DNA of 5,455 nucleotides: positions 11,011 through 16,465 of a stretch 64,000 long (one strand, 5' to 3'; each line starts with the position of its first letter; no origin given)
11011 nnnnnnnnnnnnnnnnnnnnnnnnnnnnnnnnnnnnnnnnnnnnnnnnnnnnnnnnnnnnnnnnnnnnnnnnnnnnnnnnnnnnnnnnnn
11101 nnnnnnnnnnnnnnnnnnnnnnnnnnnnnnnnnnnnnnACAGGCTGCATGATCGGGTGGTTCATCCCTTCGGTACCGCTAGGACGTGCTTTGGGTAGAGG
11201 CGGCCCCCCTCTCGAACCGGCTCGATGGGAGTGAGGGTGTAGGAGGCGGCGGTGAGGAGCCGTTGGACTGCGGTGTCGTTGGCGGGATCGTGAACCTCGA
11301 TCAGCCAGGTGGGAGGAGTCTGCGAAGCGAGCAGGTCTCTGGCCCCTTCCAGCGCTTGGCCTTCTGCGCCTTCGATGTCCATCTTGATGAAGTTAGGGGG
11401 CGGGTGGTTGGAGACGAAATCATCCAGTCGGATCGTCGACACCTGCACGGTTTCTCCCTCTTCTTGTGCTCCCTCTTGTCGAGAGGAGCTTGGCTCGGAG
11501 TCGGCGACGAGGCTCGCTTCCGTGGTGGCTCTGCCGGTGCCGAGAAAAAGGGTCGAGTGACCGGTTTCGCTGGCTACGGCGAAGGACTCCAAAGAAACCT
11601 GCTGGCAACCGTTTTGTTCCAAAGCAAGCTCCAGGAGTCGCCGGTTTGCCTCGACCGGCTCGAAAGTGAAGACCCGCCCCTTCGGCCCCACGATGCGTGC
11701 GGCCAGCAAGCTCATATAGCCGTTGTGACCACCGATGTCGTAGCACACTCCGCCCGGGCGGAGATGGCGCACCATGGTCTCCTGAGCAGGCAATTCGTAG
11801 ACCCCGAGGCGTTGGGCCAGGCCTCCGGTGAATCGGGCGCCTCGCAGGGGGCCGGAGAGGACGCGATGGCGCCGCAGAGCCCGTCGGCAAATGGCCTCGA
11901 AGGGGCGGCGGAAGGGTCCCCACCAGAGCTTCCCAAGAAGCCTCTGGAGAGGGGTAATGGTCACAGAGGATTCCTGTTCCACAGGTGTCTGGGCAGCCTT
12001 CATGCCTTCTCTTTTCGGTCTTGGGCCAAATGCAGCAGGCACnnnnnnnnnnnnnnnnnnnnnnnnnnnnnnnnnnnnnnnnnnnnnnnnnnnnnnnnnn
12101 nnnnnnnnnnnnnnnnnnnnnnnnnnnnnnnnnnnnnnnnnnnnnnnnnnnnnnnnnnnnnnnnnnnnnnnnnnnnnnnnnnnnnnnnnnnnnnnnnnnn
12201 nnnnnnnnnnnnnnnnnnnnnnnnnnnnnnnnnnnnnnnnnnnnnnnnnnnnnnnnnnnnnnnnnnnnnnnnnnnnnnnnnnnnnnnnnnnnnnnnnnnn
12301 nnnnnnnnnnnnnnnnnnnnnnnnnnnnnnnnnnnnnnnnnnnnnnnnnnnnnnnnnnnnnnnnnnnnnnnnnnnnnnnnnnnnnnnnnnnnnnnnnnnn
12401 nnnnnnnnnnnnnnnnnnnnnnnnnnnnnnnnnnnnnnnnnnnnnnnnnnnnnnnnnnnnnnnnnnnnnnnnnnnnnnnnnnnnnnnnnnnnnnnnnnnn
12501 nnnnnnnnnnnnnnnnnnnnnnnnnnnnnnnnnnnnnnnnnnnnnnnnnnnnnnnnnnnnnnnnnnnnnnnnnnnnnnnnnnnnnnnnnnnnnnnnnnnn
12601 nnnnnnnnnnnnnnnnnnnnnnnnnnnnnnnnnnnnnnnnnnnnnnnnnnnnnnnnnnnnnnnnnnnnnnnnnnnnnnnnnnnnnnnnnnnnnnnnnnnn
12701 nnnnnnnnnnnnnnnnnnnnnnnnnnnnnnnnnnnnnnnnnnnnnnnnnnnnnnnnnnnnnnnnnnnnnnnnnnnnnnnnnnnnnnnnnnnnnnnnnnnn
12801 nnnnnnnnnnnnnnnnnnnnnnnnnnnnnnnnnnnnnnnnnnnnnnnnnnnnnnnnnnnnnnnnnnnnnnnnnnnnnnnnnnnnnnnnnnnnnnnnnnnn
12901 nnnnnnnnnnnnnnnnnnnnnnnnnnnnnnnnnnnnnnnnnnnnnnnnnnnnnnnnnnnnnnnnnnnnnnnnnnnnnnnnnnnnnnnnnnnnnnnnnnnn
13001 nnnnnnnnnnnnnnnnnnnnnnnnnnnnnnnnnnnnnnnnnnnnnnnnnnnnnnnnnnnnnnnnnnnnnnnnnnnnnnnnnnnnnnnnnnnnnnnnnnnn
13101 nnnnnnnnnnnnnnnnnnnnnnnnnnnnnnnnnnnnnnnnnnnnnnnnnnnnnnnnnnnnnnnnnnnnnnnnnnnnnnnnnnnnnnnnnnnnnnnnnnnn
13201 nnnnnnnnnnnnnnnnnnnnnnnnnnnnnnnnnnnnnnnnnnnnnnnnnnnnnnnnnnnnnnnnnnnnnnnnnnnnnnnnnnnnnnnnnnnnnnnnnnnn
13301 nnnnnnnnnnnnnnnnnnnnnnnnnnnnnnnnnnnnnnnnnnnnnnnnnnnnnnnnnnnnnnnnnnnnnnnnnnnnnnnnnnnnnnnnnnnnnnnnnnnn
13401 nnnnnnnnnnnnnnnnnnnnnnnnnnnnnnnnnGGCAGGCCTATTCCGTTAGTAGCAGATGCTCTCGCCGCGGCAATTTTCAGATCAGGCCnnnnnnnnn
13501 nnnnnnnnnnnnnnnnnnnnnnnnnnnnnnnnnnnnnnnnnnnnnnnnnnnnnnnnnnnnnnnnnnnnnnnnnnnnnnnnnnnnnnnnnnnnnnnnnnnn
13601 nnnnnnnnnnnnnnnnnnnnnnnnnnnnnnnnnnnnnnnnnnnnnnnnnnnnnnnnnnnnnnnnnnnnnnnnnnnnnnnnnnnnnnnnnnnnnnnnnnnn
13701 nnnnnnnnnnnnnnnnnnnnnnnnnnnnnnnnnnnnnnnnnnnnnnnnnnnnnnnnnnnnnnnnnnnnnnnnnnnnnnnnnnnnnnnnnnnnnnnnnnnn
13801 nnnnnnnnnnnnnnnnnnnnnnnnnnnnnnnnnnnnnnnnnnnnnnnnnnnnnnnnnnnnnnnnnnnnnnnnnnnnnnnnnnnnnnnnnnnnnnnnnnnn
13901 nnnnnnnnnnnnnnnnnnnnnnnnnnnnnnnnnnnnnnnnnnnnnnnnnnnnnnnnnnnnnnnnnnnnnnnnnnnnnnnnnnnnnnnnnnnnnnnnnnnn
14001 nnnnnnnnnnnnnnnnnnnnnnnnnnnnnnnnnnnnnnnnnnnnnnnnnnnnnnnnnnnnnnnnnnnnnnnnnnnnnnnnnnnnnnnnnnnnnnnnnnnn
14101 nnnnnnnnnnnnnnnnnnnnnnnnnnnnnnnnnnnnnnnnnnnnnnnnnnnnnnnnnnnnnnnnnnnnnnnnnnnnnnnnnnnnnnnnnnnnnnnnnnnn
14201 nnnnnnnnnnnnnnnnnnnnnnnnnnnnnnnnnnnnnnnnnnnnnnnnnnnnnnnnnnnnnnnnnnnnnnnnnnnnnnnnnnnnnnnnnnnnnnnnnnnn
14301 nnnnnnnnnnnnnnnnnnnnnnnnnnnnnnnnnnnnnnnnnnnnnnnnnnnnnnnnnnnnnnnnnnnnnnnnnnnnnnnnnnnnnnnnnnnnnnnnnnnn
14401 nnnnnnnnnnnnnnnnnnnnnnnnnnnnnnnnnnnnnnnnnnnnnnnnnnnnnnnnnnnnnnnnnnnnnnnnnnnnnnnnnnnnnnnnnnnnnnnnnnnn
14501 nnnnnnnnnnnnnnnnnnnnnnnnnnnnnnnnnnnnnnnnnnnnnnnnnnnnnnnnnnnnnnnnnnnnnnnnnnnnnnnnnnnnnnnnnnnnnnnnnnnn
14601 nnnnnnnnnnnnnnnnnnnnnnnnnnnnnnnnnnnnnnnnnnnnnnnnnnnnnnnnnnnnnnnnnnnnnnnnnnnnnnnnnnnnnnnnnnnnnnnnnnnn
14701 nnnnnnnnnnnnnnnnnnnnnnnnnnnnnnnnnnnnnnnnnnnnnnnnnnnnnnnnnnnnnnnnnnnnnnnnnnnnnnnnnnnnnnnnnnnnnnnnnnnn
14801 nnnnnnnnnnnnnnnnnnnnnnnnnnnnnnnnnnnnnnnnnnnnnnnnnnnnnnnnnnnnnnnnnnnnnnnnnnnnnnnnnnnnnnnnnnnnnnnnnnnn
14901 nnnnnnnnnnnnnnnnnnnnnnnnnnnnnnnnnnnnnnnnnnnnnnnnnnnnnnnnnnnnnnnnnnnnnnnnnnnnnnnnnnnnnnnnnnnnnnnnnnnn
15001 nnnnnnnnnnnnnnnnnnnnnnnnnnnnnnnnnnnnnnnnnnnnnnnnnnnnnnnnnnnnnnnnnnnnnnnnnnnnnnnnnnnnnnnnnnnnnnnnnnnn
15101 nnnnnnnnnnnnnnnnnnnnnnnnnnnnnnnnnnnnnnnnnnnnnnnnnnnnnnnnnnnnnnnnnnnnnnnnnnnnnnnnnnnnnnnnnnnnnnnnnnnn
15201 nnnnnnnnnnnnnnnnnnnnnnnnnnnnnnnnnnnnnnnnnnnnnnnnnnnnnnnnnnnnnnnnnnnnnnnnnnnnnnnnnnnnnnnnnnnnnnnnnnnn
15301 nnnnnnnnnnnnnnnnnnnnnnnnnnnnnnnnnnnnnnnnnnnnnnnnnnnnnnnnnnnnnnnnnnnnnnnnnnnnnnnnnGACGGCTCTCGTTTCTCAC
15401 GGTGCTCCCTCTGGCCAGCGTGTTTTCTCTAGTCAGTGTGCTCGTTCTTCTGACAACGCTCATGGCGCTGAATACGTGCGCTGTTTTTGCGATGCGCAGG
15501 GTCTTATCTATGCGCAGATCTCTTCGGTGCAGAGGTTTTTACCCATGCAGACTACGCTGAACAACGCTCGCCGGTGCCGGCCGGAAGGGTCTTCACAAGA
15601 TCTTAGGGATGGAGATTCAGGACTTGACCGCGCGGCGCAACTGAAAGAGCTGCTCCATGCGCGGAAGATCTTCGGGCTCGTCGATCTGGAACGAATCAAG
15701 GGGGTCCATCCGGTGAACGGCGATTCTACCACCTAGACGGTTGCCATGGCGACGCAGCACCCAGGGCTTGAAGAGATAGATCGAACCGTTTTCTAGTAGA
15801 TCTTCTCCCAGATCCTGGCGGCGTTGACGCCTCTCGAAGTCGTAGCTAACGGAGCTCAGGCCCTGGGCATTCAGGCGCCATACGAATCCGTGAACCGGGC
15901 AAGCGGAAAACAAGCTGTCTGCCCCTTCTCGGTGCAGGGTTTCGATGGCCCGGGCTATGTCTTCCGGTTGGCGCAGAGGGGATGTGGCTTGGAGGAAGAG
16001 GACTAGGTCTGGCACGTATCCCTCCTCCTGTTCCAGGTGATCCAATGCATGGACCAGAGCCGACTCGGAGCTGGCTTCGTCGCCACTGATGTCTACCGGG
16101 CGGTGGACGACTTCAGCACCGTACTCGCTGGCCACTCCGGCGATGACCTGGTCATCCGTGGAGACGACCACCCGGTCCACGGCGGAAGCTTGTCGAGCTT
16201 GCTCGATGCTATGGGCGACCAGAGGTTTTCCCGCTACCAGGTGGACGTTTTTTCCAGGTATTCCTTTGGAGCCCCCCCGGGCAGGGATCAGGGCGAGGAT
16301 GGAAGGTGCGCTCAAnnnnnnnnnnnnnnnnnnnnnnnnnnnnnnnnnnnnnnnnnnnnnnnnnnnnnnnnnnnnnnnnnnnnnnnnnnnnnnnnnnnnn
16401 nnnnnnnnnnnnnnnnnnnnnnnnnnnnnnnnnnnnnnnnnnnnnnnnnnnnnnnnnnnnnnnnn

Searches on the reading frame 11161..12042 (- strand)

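Call 6: search_protein_families(library=pfam, proteins=[window:11161-12042:-], max_evalue=0.001)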
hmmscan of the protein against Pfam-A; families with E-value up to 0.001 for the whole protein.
window:11161-12042:- (293 aa): 1 family
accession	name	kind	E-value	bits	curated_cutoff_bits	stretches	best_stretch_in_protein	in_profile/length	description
PF05050.19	Methyltransf_21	-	1.2e-21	78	22.7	1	102-255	1-153/173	Methyltransferase FkbM domain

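Call 30: search_protein_families(library=ncbifam, proteins=[window:11161-12042:-], max_evalue=0.01)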
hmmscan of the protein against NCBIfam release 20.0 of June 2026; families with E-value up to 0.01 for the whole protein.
window:11161-12042:- (293 aa): 5 families
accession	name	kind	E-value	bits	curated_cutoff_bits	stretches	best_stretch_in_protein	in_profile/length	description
TIGR01444.1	fkbM_fam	subfamily_domain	2.2e-26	93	37.7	1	99-251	1-143/143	FkbM family methyltransferase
NF047649.1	MTase_UXPK_star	exception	8e-05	21.8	460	1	93-151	74-132/283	methyltransferase/UXPK-star double selenoprotein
TIGR02469.1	CbiT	equivalog_domain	0.00062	20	78.3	1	93-151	16-73/124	precorrin-6Y C5,15-methyltransferase (decarboxylating) subunit CbiT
NF040538.1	methyl_ArsM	equivalog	0.0032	16.7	500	1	93-147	58-109/356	arsinothricin biosynthesis methyltransferase ArsM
NF041537.1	ArsM_AhpD_UU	exception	0.0064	15.3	510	1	94-128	74-108/345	arsenite methyltransferase/AhpD domain selenoprotein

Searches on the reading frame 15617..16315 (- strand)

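Call 7: search_protein_families(library=pfam, proteins=[window:15617-16315:-], max_evalue=0.001)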
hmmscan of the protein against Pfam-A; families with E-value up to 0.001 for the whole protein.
window:15617-16315:- (232 aa): 3 families
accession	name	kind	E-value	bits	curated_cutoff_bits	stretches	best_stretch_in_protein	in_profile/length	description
PF02348.25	CTP_transf_3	-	1.1e-28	100.9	22.6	1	8-227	2-209/217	Cytidylyltransferase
PF12804.13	NTP_transf_3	-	1.6e-07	32.1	27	1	24-136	18-120/160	MobA-like NTP transferase domain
PF01128.25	IspD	-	1.2e-06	28.9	27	1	8-161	3-148/221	2-C-methyl-D-erythritol 4-phosphate cytidylyltransferase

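Call 30: search_protein_families(library=ncbifam, proteins=[window:15617-16315:-], max_evalue=0.01)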
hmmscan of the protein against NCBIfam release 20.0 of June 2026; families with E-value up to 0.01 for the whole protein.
window:15617-16315:- (232 aa): 14 families
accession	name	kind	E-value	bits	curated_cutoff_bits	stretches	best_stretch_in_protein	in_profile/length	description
TIGR03584.1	PseF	equivalog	1.8e-37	129.1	205.7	1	7-225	1-221/222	pseudaminic acid cytidylyltransferase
NF003950.0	PRK05450.1-3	subfamily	1.5e-20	73.6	234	1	6-131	3-121/248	3-deoxy-manno-octulosonate cytidylyltransferase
NF003952.0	PRK05450.1-5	subfamily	7.4e-19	67.9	193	1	6-132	3-121/250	3-deoxy-manno-octulosonate cytidylyltransferase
NF009905.0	PRK13368.1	subfamily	5e-16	58.8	255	1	6-131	3-118/243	3-deoxy-manno-octulosonate cytidylyltransferase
NF003948.0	PRK05450.1-1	equivalog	2.2e-15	56.5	281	1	4-133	4-126/248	3-deoxy-manno-octulosonate cytidylyltransferase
TIGR00466.1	kdsB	equivalog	3.1e-13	49.7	155.2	1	6-141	3-130/241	3-deoxy-manno-octulosonate cytidylyltransferase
TIGR00453.1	ispD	equivalog_domain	3.4e-05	23.4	181.3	1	22-152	19-141/219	2-C-methyl-D-erythritol 4-phosphate cytidylyltransferase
NF010933.0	PRK14353.1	equivalog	0.0002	20.1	505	1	22-130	25-127/453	bifunctional UDP-N-acetylglucosamine diphosphorylase/glucosamine-1-phosphate N-acetyltransferase GlmU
NF010932.0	PRK14352.1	equivalog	0.00076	18.2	611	1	22-131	26-130/488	bifunctional UDP-N-acetylglucosamine diphosphorylase/glucosamine-1-phosphate N-acetyltransferase GlmU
NF010938.0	PRK14358.1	equivalog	0.0023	16.6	500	1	21-130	26-126/481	bifunctional N-acetylglucosamine-1-phosphate uridyltransferase/glucosamine-1-phosphate acetyltransferase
TIGR01173.1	glmU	equivalog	0.0029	16.5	366.85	1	22-129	20-119/452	bifunctional UDP-N-acetylglucosamine diphosphorylase/glucosamine-1-phosphate N-acetyltransferase GlmU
NF010935.0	PRK14355.1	equivalog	0.0075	14.9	718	1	22-129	23-123/459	bifunctional UDP-N-acetylglucosamine diphosphorylase/glucosamine-1-phosphate N-acetyltransferase GlmU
NF001183.0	PRK00155.1-3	subfamily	0.0081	15.5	166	1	12-105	13-106/237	D-ribitol-5-phosphate cytidylyltransferase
NF010934.1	PRK14354.1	equivalog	0.0085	14.6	450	0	22-129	19-117/447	bifunctional UDP-N-acetylglucosamine diphosphorylase/glucosamine-1-phosphate N-acetyltransferase GlmU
